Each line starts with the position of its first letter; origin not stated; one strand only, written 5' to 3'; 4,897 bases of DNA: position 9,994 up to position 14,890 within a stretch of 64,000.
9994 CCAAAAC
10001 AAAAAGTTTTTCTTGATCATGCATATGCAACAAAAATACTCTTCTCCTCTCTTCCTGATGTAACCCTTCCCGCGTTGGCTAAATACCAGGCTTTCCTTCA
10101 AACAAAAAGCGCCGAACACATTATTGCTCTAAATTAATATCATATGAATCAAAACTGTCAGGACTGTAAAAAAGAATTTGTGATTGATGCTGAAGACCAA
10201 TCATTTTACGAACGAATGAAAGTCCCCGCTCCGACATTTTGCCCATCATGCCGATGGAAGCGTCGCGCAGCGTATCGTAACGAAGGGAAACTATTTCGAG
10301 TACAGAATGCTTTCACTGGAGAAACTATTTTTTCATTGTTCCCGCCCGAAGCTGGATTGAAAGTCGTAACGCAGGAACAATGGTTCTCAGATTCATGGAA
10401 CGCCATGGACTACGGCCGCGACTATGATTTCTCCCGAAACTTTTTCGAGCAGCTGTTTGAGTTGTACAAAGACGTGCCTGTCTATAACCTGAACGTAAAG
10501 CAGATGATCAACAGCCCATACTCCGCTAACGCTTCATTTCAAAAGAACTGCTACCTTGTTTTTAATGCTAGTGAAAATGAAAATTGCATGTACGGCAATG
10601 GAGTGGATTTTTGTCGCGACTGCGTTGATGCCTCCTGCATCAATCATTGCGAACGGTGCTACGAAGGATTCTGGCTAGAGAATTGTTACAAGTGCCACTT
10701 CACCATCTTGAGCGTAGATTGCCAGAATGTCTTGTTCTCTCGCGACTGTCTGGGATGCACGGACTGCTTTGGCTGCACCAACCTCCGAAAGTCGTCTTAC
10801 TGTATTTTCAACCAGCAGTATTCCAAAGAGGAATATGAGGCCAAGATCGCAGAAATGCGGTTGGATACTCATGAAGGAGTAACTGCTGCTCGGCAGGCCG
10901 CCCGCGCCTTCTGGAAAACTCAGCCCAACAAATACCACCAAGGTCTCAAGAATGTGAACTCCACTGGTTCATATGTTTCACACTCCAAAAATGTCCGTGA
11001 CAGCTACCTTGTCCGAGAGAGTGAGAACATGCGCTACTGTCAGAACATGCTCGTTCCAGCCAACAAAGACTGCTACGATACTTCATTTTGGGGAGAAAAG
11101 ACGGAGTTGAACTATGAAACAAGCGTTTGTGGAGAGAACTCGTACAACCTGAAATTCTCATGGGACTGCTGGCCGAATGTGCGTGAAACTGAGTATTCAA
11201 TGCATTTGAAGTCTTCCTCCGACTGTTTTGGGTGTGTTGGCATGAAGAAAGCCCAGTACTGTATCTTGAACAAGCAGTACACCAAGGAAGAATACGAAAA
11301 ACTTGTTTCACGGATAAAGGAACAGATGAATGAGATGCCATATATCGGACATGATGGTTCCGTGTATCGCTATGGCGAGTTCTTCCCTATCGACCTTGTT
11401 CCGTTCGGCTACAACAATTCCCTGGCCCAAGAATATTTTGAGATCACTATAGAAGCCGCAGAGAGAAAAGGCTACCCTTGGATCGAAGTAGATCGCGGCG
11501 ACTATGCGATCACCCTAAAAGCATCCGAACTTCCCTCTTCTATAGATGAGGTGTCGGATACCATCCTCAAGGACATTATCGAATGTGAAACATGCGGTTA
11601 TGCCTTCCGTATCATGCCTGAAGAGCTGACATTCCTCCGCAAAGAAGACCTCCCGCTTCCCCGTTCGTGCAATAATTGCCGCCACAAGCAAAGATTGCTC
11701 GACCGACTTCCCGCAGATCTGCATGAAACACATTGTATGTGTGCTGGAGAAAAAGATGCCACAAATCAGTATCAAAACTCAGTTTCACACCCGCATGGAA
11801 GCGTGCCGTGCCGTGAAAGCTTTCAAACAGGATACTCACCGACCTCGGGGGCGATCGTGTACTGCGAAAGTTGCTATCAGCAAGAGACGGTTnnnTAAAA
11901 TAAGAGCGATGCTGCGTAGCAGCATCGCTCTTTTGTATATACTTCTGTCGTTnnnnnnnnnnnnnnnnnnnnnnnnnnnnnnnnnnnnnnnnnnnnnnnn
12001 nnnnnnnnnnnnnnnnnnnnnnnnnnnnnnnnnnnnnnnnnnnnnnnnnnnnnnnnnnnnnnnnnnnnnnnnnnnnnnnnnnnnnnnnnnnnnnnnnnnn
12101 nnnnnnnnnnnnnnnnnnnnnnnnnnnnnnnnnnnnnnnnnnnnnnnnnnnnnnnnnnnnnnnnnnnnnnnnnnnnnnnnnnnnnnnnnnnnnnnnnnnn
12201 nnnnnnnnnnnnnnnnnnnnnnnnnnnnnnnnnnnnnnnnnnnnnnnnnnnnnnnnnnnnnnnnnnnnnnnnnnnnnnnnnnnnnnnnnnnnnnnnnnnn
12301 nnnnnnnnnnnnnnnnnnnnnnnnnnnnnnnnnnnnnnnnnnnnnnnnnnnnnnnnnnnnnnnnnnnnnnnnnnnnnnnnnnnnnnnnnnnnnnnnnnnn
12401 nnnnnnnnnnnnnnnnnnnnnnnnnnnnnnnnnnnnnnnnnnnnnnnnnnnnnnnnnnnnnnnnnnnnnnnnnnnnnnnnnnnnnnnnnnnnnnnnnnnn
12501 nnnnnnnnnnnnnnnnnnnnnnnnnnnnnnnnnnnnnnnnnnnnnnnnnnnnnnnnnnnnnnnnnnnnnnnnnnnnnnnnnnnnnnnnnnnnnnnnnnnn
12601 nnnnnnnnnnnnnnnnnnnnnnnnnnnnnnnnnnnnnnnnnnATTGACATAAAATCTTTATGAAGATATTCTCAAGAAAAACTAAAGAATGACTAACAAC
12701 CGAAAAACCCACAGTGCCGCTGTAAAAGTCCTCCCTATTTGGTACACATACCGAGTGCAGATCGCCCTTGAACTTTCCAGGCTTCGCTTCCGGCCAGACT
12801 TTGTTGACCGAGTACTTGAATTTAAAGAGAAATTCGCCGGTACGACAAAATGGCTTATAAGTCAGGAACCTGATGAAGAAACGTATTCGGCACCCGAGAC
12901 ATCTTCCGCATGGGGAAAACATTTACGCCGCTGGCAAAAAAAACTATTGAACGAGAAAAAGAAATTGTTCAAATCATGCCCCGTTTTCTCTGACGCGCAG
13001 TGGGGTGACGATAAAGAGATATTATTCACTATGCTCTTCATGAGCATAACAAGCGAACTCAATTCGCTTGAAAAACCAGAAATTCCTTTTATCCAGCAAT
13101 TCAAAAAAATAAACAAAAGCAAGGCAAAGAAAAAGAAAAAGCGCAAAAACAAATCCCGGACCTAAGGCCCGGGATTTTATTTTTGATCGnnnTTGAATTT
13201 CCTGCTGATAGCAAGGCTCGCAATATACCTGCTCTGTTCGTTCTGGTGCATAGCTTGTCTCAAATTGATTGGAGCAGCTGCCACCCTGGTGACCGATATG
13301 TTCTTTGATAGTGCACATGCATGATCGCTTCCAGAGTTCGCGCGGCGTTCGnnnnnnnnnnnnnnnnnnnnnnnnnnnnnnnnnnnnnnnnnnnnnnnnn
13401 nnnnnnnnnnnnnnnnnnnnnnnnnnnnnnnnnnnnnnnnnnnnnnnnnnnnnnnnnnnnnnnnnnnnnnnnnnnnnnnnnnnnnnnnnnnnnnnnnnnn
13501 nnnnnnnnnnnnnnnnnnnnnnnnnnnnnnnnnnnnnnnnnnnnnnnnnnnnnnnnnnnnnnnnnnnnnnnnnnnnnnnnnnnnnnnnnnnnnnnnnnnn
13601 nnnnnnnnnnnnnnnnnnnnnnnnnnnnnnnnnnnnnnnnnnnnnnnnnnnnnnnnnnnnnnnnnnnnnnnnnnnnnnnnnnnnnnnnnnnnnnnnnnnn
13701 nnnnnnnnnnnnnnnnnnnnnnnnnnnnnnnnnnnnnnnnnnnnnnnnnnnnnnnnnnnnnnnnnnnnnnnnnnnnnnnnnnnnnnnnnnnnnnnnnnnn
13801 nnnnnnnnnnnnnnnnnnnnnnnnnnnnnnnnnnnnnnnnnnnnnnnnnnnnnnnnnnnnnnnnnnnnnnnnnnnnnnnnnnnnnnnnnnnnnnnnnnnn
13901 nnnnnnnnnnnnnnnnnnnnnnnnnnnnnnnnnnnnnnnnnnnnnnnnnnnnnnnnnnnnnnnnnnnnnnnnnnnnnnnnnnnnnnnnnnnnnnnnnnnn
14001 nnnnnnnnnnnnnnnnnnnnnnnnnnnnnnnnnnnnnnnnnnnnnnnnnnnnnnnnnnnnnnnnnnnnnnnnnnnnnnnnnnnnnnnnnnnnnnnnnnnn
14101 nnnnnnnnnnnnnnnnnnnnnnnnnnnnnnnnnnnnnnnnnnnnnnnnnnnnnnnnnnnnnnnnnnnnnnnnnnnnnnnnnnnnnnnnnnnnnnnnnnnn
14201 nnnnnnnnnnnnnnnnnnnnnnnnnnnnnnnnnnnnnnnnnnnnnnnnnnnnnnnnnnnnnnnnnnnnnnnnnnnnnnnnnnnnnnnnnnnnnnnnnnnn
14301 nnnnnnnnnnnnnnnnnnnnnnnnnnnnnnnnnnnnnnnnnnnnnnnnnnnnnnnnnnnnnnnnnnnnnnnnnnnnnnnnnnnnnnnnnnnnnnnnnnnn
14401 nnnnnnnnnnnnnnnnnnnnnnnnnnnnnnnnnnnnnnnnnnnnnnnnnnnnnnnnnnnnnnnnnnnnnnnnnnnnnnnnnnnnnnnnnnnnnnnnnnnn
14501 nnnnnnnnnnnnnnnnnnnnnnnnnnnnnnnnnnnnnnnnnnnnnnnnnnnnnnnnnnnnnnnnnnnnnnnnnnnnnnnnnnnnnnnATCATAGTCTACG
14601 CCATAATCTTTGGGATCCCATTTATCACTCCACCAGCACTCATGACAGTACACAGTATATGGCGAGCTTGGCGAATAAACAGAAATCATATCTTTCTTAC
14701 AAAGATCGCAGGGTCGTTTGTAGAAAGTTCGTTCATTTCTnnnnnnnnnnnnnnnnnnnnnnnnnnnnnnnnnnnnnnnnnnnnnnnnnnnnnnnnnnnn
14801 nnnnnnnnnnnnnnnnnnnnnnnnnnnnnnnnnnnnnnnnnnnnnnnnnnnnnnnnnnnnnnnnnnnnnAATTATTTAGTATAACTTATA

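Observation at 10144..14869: Terminal zinc-ribbon motif repeated four times across two paralogs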

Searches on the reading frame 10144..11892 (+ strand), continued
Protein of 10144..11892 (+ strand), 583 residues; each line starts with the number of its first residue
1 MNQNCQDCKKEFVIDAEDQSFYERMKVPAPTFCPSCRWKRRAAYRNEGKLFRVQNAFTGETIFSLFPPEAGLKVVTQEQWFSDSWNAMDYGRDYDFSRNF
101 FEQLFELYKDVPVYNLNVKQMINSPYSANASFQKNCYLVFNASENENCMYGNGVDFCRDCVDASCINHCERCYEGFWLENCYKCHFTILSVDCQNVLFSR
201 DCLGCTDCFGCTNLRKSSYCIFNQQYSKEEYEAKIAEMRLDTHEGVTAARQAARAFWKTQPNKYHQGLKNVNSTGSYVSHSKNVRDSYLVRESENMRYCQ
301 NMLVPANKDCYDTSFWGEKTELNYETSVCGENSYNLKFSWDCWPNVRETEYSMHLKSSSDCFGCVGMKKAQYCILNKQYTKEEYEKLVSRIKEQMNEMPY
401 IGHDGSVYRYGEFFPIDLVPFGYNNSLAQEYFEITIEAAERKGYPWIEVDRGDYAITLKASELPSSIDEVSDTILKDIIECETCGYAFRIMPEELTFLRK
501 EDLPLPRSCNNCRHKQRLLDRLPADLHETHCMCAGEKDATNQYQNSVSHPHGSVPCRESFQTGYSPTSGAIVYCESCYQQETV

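Call 59: search_protein_representatives(alignment_id=A1)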
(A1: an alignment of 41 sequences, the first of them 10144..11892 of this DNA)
Query: 41 sequences, 584 profile positions. Proteins with E-value up to 0.001 (for the whole library): 5009; up to 1e-10: 3639; up to 1e-30: 2108. The best 150 are listed.
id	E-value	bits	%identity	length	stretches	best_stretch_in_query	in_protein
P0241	7.5e-233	791.0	-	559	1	3-583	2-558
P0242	4.4e-231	785.2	-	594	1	3-583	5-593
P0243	1.0e-228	777.4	-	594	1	2-584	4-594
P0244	1.6e-215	733.8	-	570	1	5-583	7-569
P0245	1.1e-210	717.9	-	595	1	2-583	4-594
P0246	3.5e-197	673.3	-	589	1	3-583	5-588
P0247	3.2e-196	670.1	-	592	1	2-583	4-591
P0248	7.7e-196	668.8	-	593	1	2-583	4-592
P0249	1.3e-195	668.1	-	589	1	4-583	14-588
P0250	6.7e-195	665.7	-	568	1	2-584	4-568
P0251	3.9e-193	659.9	-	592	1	2-583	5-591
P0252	1.4e-192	658.1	-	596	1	2-583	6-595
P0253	5.8e-192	656.0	-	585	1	2-583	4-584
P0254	2.1e-191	654.2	-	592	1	2-583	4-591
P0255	2.7e-191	653.8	-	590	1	1-584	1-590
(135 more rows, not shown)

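Call 61: find_homologous_proteins(query=A3, max_evalue=0.001)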
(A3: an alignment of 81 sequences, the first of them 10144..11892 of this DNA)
Query A3 (81 sequences) (583 aa, profile of the alignment): 7946 proteins with E <= 0.001 among 8000 candidates; the best 120 are listed.
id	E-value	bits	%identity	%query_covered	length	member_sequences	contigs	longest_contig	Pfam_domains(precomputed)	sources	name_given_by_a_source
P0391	4.7e-254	863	44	99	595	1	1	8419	PF13451.13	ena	-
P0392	3.6e-253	860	46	99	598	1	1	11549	-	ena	-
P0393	3.7e-253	860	45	99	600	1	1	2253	-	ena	-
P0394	7.6e-253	859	43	100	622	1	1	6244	-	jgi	jgi:hypothetical protein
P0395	7.6e-253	859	46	100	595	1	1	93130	-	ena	-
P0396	3.6e-251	853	45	78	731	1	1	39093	PF13451.13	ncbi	-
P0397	6.2e-250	849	46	99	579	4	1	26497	-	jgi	-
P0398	9.2e-250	849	46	100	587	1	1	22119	-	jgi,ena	-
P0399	9.4e-250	848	44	100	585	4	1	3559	-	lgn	-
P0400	3.4e-249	847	51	100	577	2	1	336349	-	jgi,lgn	jgi:uncharacterized protein YbaR (Trm112 family)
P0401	4.7e-249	846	45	99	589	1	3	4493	-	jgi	-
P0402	9.8e-249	845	47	100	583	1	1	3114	-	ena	-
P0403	2.6e-248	844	44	100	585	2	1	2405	-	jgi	-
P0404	3.0e-248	844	42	99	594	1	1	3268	-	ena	-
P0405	4.9e-248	843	48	99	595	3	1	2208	-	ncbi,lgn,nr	ncbi:MAG: hypothetical protein NTY81_00045 [Candidatus Staskawiczbacteria bacterium]|nr:hypothetical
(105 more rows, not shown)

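Call 67: fold_search(model_id=the predicted structure, library=pdb)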
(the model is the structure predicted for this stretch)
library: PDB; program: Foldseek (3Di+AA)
matches with E <= 10: 4; with E <= 0.001: 0
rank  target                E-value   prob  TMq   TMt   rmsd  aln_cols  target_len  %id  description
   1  2rsj_MODEL_1_A        5.5e+00  0.01  0.04  0.14  17.3        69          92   13  Solution structures of the DNA-binding domains of immune-related zinc-finger protein ZFAT (released 2013-03-13)
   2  4e51_B                6.8e+00  0.01  0.03  0.05  14.1        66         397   12  Crystal structure of a histidyl-tRNA synthetase HisRS from Burkholderia thailandensis bound to histidine (released 2012-03-28)
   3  7wu7_H                8.0e+00  0.02  0.04  0.04   8.3        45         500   18  Prefoldin-tubulin-TRiC complex (released 2022-12-21)
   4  7nf9_MODEL_1_A        9.5e+00  0.01  0.04  0.18  13.0        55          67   14  N-terminal C2H2 Zn-finger domain of Clamp (released 2021-12-29)

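Call 71: find_related_loci(query=A1, collection=viral_contigs, flank=6000)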
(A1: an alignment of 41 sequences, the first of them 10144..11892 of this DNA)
Query A1 (583 aa) in viral_contigs; peptide patterns used: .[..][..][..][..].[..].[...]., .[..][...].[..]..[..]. (x = any residue, [..] = any of these).
174 stretches matched a pattern, but none encodes a relative of the query by tblastn (E <= 1e-3).

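Call 72: predict_structure(alignment_id=A4)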
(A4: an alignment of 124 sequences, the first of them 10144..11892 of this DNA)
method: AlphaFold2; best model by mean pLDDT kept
length: 583 residues; sequences in the alignment: 124
mean_pLDDT: 92.2   pTM: 0.91
mean pLDDT of the five models: 92.2, 91.4, 89.5, 89.3, 88.4
residues with pLDDT >= 90: 478; 70-90: 76; 50-70: 29; < 50: 0
segments of 3 or more residues with pLDDT < 50: none
pLDDT, mean of each block of 10 residues (from residue 1): 90 95 97 97 93 96 95 95 95 98 98 93 95 96 96 95 93 86 74 60 61 74 88 89 90 90 89 93 96 96 93 93 95 96 96 97 97 98 98 98 96 96 95 96 92 89 95 97 95 95 94 90 92 95 92 95 91 93 82
secondary structure, 60 per line:
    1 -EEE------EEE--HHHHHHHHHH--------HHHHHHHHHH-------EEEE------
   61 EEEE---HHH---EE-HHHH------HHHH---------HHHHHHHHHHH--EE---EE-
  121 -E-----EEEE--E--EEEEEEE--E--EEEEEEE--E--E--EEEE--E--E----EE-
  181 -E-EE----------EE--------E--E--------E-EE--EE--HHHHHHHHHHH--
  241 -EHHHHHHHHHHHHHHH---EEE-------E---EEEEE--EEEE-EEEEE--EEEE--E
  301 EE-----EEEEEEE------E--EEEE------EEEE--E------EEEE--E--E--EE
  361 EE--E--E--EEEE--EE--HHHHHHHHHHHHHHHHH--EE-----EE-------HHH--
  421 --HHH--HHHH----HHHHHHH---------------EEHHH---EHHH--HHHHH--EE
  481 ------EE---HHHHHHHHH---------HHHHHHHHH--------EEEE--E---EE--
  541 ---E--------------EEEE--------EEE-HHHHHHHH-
elements in order: E2-4 E11-13 H16-25 H34-43 E51-54 E61-64 H77-80 H87-90 H100-110 E128-131 E137-143 E149-155 E164-167 H228-238 H243-257 E261-263 E275-279 E282-285 E287-291 E294-297 E300-302 E308-314 E324-327 E334-337 E347-350 E359-362 E371-374 H381-397 H428-431 H436-442 H472-476 H492-500 H510-518 E527-530 E559-562 E571-573 H575-582

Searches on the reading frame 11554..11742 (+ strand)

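Call 6: search_protein_families(library=pfam, proteins=[window:11554-11742:+], max_evalue=10)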
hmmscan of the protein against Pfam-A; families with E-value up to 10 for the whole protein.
seq(63 aa): 3 families
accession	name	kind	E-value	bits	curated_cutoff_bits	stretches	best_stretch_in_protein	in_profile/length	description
PF13717.11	Zn_ribbon_4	-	0.0028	18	30.3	1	8-25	2-19/36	zinc-ribbon domain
PF13719.11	Zn_ribbon_5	-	0.0045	17.2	29.3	1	8-25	2-19/37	zinc-ribbon domain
PF03604.18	Zn_ribbon_RPAB4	-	0.039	14.1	24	1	6-21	15-28/32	DNA directed RNA polymerase, 7 kDa subunit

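Call 84: search_protein_families(library=ncbifam, proteins=[window:11554-11721:+], max_evalue=10)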
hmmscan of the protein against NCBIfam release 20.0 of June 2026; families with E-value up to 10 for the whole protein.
seq(56 aa): 4 families
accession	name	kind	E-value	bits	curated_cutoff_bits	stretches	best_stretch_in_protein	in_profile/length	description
TIGR04165.1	methano_modCys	hypoth_equivalog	0.035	14.4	60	1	7-19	35-47/50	TIGR04165 family Cys-rich peptide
NF041070.1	carrier_LysW_Arch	domain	0.046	13.8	75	1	3-22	18-37/57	alpha-aminoadipate/glutamate carrier protein LysW/ArgW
TIGR02443.1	TIGR02443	equivalog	0.067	13.1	49.45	1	7-25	30-48/59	YheV family putative zinc ribbon protein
NF045720.1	rubredox_RCKP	subfamily_domain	0.082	12.5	45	1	36-47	19-30/34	RCKP-type rubredoxin-like domain-containing protein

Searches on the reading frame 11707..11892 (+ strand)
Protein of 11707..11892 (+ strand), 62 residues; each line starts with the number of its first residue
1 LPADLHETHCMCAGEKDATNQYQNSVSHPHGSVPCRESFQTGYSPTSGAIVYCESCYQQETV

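Call 6: search_protein_families(library=pfam, proteins=[window:11722-11892:+], max_evalue=10)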
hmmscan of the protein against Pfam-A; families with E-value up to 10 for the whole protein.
seq(57 aa): 1 family
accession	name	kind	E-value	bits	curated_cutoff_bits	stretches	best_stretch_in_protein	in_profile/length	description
PF23477.1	zf_Tbcl_2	-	0.0014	18.7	27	1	30-55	11-36/37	Probable treble clef zinc finger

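Call 84: search_protein_families(library=ncbifam, proteins=[window:11707-11892:+], max_evalue=10)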
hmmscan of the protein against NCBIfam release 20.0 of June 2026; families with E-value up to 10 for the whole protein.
seq(62 aa): 1 family
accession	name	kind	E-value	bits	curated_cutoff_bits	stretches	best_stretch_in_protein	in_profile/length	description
TIGR04272.1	cxxc_cxxc_Mbark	domain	0.011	15.4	36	1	43-60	19-36/37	CxxC-x17-CxxC domain-containing protein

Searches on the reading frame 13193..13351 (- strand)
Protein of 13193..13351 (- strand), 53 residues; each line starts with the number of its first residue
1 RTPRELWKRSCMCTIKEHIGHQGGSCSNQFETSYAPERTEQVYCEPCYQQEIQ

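Call 6: search_protein_families(library=pfam, proteins=[window:13193-13333:-], max_evalue=10)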
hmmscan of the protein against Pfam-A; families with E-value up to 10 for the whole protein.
seq(47 aa): 2 families
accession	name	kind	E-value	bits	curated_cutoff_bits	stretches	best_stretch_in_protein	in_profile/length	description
PF23477.1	zf_Tbcl_2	-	0.00094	19.3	27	1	19-45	10-36/37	Probable treble clef zinc finger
PF00412.28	LIM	-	0.0079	16.9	22.9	1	19-45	31-57/58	LIM domain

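Call 84: search_protein_families(library=ncbifam, proteins=[window:13193-13351:-], max_evalue=10)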
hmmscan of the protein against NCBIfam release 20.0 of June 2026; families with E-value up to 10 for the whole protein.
seq(53 aa): 1 family
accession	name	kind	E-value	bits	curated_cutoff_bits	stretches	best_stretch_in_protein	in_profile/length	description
TIGR04272.1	cxxc_cxxc_Mbark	domain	0.0048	16.6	36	1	25-50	10-35/37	CxxC-x17-CxxC domain-containing protein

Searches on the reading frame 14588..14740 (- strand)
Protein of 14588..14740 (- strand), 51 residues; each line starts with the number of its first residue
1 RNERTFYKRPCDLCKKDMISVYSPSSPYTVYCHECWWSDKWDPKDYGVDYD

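Call 84: search_protein_families(library=ncbifam, proteins=[window:14588-14740:-], max_evalue=10)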
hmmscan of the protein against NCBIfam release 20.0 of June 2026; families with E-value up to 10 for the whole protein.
seq(51 aa): 1 family
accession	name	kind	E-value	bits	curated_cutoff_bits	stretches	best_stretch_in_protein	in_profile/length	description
TIGR04272.1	cxxc_cxxc_Mbark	domain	0.054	13.2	36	1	4-37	1-34/37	CxxC-x17-CxxC domain-containing protein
